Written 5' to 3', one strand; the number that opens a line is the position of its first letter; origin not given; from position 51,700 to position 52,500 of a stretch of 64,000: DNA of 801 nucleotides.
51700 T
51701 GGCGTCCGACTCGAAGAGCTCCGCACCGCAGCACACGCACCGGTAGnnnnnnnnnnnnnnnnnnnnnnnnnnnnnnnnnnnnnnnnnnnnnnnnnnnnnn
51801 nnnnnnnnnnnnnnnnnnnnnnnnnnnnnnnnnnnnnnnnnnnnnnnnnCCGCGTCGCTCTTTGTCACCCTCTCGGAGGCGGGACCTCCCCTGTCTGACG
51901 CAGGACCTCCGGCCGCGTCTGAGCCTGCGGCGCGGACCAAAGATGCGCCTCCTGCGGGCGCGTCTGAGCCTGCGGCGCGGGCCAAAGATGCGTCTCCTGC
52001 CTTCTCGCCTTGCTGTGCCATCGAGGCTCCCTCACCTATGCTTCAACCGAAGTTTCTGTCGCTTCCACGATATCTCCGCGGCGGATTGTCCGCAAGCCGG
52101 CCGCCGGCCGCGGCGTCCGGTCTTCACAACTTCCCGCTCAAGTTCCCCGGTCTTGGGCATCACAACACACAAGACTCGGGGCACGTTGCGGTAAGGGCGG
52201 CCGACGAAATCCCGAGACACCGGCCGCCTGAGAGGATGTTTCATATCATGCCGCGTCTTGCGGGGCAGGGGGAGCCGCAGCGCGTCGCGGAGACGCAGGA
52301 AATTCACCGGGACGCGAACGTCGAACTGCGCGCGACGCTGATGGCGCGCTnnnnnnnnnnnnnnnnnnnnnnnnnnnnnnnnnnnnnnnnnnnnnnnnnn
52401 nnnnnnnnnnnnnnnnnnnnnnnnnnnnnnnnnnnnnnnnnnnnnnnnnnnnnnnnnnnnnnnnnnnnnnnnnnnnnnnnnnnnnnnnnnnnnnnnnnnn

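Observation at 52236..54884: Unusual GAF / 500-aa coiled coil / degenerate HD-GYP protein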

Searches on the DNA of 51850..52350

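Call 77: search_rna_families(source=window, start=51850, end=52350, threshold=evalue, max_evalue=1)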
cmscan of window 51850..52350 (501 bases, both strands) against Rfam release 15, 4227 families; matches with E-value up to 1: 1.
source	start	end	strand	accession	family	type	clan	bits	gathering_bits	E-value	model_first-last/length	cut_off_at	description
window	51928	51977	+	RF03847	mir-1538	Gene; miRNA;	-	18.5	78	0.59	1-58/58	no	mir-1538 microRNA precursor family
